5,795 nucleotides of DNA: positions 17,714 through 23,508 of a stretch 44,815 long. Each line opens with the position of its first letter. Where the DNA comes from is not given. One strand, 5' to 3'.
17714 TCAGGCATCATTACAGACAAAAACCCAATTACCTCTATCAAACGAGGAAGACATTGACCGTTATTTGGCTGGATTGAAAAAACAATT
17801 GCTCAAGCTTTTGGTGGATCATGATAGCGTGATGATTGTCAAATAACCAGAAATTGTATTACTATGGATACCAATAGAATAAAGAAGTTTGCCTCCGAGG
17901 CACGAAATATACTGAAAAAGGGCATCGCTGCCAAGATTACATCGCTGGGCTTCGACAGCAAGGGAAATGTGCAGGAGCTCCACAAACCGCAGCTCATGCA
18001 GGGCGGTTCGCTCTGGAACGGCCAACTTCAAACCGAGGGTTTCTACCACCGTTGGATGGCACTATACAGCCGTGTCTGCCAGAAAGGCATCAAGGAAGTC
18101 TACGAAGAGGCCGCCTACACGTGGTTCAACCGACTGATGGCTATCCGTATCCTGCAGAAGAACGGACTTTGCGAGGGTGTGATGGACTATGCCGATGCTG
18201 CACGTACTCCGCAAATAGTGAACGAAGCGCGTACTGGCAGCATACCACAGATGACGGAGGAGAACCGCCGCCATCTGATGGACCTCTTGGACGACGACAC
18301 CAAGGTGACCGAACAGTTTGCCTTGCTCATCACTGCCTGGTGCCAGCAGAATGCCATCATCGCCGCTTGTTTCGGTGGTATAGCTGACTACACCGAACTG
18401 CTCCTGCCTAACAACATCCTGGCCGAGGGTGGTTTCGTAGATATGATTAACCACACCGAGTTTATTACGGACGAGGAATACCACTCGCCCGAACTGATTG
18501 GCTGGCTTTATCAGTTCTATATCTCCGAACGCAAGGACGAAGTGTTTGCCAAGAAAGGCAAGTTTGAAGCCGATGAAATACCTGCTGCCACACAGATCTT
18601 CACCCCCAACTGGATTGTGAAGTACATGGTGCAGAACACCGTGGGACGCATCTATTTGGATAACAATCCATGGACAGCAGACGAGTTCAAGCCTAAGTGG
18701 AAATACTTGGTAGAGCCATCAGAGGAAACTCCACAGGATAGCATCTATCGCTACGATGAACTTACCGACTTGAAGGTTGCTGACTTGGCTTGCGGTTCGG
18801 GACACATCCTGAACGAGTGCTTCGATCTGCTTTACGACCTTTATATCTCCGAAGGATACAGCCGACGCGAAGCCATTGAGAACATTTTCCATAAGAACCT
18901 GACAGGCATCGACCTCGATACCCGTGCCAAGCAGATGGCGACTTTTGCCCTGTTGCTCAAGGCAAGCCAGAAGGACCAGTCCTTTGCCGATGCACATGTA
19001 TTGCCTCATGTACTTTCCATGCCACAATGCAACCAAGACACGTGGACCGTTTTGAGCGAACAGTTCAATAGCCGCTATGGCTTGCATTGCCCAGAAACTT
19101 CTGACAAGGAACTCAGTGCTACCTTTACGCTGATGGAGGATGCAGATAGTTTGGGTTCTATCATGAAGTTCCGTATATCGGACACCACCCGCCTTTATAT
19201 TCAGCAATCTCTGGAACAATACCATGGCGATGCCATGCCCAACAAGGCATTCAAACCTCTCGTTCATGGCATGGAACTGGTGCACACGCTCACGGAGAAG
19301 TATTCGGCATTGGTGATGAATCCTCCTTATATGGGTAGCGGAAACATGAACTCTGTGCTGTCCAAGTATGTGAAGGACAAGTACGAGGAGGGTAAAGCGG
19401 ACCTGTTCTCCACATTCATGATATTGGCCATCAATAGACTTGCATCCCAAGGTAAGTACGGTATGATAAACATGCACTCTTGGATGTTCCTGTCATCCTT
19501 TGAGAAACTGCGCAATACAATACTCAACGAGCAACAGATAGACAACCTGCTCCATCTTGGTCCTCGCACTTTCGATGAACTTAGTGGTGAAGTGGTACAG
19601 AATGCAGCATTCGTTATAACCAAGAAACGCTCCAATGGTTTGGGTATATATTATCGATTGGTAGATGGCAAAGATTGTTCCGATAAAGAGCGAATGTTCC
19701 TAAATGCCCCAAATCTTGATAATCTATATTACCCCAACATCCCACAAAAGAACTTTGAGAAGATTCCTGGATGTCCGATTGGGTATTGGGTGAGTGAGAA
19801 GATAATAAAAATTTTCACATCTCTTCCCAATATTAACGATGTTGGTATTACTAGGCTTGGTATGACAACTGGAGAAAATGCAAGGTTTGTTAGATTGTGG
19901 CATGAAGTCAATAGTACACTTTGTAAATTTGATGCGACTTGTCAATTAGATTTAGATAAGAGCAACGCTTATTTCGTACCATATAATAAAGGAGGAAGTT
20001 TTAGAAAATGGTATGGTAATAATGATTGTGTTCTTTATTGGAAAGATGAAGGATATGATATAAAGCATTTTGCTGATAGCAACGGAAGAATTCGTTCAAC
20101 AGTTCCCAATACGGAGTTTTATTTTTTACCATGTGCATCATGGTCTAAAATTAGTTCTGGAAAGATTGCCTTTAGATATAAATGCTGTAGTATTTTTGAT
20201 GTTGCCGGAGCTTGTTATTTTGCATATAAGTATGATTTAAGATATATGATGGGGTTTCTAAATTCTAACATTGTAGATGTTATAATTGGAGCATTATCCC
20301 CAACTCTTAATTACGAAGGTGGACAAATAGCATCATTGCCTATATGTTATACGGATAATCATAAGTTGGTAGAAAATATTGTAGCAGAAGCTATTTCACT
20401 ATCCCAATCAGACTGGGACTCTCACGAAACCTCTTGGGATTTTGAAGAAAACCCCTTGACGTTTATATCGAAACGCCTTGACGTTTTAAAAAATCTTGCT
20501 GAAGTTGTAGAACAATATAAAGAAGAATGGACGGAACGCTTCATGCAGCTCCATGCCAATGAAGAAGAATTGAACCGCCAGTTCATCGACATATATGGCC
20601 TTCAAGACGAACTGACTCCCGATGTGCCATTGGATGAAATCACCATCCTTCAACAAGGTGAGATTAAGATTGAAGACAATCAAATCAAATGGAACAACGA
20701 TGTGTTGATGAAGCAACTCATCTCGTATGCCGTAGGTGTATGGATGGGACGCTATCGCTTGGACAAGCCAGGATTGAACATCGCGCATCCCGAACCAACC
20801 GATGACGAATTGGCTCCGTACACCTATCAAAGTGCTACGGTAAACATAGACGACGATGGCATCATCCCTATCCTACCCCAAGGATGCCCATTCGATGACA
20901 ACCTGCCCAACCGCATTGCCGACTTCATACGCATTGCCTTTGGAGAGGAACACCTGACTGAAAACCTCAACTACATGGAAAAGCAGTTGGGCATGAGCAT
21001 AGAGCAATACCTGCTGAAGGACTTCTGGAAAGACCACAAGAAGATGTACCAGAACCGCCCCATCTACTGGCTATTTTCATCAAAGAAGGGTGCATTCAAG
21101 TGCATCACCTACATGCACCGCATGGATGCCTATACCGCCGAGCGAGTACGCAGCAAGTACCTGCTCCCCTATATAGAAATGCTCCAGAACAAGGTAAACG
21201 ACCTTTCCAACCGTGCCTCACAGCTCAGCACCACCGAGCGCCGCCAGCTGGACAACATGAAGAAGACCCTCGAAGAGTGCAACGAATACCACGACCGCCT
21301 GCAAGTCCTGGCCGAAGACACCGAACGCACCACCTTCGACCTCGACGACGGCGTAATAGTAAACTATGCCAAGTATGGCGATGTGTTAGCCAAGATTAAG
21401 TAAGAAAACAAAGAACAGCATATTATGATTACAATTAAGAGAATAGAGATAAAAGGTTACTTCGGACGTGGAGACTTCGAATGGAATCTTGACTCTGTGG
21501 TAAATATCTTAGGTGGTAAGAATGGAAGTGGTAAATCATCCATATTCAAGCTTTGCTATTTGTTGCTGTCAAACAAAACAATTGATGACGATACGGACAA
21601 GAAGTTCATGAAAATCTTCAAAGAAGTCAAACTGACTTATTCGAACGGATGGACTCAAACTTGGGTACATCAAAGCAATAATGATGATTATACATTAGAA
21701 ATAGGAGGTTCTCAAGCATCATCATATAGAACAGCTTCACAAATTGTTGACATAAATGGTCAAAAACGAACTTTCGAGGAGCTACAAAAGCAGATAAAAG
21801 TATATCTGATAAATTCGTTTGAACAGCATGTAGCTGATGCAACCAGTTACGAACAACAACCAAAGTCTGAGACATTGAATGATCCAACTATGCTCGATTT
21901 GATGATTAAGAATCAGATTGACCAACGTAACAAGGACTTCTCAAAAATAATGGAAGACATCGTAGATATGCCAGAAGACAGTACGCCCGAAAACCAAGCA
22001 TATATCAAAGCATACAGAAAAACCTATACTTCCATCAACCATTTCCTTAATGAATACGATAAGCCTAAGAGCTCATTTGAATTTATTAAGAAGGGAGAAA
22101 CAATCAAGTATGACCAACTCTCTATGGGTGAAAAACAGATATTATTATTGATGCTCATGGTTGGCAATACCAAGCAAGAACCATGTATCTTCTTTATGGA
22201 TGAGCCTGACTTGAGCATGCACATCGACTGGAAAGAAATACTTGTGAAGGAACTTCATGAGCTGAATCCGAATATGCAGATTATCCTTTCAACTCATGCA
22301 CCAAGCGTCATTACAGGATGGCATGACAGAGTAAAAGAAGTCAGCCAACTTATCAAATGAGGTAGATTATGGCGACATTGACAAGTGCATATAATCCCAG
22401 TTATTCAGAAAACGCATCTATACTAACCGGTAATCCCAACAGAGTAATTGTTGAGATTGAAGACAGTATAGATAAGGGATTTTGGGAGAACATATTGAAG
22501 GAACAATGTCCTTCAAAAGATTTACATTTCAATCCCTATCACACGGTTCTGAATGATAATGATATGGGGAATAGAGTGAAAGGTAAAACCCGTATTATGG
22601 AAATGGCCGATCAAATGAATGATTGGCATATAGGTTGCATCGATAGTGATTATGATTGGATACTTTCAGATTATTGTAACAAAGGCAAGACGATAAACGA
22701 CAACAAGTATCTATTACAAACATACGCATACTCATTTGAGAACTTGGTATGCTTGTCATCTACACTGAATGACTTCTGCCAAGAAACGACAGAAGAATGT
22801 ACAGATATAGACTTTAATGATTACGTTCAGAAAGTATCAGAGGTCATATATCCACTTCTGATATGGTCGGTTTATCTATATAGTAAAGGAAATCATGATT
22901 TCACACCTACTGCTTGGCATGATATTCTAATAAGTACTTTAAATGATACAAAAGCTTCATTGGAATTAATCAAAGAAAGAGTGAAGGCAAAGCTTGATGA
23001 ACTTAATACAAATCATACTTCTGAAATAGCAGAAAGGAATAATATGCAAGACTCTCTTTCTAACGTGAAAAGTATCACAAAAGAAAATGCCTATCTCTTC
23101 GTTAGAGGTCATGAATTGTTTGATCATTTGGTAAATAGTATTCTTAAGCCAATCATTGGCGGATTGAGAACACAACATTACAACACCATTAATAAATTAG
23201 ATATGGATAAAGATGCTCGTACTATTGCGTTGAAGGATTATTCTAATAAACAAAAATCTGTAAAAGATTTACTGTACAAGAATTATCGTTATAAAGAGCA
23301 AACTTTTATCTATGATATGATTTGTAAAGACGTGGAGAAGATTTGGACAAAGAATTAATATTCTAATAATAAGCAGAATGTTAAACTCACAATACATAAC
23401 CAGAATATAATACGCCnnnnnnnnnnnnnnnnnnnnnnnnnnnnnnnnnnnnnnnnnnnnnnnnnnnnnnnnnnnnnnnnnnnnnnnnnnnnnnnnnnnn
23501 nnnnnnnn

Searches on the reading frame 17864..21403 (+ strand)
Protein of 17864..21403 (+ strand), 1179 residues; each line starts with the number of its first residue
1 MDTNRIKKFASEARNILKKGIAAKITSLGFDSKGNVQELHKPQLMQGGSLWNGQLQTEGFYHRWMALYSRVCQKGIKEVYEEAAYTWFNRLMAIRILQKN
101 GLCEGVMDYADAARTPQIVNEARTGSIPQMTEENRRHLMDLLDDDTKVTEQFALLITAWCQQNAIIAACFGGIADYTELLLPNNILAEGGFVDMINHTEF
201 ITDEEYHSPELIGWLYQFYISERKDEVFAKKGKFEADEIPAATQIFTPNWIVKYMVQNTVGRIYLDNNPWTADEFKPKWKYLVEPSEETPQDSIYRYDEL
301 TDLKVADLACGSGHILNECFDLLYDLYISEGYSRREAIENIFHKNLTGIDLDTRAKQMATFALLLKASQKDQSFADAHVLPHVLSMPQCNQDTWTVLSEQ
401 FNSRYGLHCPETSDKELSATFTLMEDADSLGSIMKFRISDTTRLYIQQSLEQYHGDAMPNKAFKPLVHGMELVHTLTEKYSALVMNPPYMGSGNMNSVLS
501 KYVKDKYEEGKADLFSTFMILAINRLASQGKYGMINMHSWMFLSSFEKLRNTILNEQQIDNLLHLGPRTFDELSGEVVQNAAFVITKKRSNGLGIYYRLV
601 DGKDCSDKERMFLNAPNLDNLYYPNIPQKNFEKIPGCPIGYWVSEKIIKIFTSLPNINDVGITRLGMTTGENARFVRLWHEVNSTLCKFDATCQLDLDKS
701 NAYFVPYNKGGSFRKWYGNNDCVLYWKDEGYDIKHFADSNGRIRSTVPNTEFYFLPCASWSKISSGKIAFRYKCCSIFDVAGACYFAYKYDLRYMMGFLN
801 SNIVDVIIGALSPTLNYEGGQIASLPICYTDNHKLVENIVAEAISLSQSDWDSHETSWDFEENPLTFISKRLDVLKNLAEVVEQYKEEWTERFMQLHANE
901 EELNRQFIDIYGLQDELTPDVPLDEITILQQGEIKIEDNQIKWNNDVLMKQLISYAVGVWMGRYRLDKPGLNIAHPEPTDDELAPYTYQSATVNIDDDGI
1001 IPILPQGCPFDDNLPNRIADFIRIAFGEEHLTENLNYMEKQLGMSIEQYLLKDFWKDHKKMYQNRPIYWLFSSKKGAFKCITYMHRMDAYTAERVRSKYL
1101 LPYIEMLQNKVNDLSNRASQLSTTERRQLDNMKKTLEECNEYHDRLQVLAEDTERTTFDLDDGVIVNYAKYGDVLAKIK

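Call 4: search_protein_families(library=padloc, proteins=[window:17864-21403:+], max_evalue=0.01)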
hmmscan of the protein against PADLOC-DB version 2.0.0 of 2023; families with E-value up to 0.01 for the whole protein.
window:17864-21403:+ (1179 aa): 46 families (the best 25 are shown)
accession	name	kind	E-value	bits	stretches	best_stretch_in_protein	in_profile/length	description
PDLC02521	PglX|PglXI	-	0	1171.8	1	1-1178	1-1170/1174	PglX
PDLC03600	REase_MTase_IIG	-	0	1044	1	1-1179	1-1195/1205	Type IIG restriction enzyme-methyltransferase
PDLC02641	DrmMI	-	7e-198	658.1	1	1-1179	1-1161/1161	DrmMI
PDLC02524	PglX|PglXI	-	1.8e-169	563.5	1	192-865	2-679/722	PglX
PDLC02516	PglX|PglXI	-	6.8e-168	558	1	596-1177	4-583/593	PglX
PDLC02525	PglX|PglXI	-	2.3e-149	496.8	1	1-612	1-589/607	PglX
PDLC02522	PglX|PglXI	-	3.8e-135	450.2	2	296-868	417-979/1218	PglX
PDLC02517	PglX|PglXI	-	3.5e-105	351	1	476-1174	11-689/707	PglX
PDLC02527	PglX|PglXI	-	1.9e-96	322.1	3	467-1169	544-1230/1332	PglX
PDLC02523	PglX|PglXI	-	8.4e-86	286.9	4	467-847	548-924/1428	PglX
PDLC02528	PglX|PglXI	-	1.8e-65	219.4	2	207-691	175-673/1125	PglX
PDLC02518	PglX|PglXI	-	5.8e-64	214.5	3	469-857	502-882/1412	PglX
PDLC02531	PglX|PglXI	-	4.5e-60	201.6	2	992-1178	155-351/359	PglX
PDLC02519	PglX|PglXI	-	1e-58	197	2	472-916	475-921/1241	PglX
PDLC02532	PglX|PglXI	-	5.4e-38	128.7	1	625-1170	30-564/682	PglX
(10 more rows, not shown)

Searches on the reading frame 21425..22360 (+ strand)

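Call 3: search_protein_families(library=pfam, proteins=[window:21425-22360:+], max_evalue=0.01)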
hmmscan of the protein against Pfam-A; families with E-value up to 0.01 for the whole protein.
window:21425-22360:+ (311 aa): 5 families
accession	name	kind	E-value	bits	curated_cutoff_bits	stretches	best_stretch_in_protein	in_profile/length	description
PF13175.12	AAA_15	-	1.5e-19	71.3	32.1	2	114-296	191-374/374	AAA ATPase domain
PF13304.12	AAA_21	-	9.1e-17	62.5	27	1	190-296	218-303/304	AAA domain, putative AbiEii toxin, Type IV TA system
PF02463.25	SMC_N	-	6.5e-15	55.6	40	1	4-299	2-205/220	RecF/RecN/SMC N terminal domain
PF00005.33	ABC_tran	-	2.5e-06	28.6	25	1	26-261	14-135/137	ABC transporter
PF13476.12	AAA_23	-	3.1e-06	28.4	27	1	6-207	1-169/201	AAA domain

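Call 4: search_protein_families(library=padloc, proteins=[window:21425-22360:+], max_evalue=0.01)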
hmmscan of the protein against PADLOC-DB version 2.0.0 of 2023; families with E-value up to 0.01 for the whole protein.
window:21425-22360:+ (311 aa): 90 families (the best 25 are shown)
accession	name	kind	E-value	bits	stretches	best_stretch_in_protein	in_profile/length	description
PDLC04164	AriA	-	7.9e-35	118.6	1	3-308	5-249/253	-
PDLC02979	AriA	-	3.2e-21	74.6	2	90-296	164-373/373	-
PDLC00271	PtuA1|PtuA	-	1.6e-20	72.1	1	3-301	2-327/421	AAA ATPase domain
PDLC04135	mad3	-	4.2e-20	70.6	1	4-302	2-333/374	mads_3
PDLC00289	PtuA1|PtuA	-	8.5e-20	69.2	1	5-297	4-293/404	AAA ATPase domain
PDLC02980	AriA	-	1.2e-17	62.8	1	26-296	1-303/304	-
PDLC04213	HEC-02A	-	1.7e-14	52.1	1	3-292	2-272/337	-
PDLC02913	ATPase_I-A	-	3e-14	51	2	129-297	244-408/508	-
PDLC00278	PtuA1|PtuA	-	8.7e-14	49.6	2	249-297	284-332/436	AAA ATPase domain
PDLC02335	AbiLi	-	1.5e-13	48.6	1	28-297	80-242/326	AbiLi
PDLC00299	PtuA1|PtuA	-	3.3e-13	47.4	2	161-297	274-422/535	AAA ATPase domain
PDLC00284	PtuA1|PtuA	-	5.5e-13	46.6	1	144-297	266-436/545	AAA ATPase domain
PDLC00285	PtuA1|PtuA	-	1.6e-12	45.4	1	167-299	196-333/432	AAA ATPase domain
PDLC00286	PtuA1|PtuA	-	2e-12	44.9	1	171-302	51-197/289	AAA ATPase domain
PDLC02981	AriAB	-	4.7e-12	43.4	2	218-298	293-379/694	-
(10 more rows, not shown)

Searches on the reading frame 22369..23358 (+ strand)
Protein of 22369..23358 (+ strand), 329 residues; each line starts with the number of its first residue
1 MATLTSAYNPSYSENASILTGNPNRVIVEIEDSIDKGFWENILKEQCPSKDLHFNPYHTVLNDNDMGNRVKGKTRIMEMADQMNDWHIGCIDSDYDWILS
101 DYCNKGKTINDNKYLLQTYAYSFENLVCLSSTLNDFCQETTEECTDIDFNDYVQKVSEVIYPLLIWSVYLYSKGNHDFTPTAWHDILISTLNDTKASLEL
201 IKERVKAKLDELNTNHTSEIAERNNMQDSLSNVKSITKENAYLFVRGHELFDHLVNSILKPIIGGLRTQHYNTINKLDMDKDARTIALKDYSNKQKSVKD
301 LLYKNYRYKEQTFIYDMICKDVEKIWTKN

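Call 3: search_protein_families(library=pfam, proteins=[window:22369-23358:+], max_evalue=0.01)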
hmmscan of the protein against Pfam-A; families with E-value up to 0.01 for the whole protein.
window:22369-23358:+ (329 aa): 1 family
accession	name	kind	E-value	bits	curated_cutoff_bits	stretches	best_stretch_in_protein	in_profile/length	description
PF14491.11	DUF4435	-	1.3e-24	87.7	27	1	25-262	2-229/238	Protein of unknown function (DUF4435)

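Call 4: search_protein_families(library=padloc, proteins=[window:22369-23358:+], max_evalue=0.01)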
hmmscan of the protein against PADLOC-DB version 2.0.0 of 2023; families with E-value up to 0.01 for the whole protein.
window:22369-23358:+ (329 aa): 2 families
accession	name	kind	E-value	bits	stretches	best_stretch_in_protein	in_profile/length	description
PDLC04165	AriB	-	3.3e-38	129.8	1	23-255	22-245/289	-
PDLC02983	AriB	-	1.8e-28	98.3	1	25-262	2-227/236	-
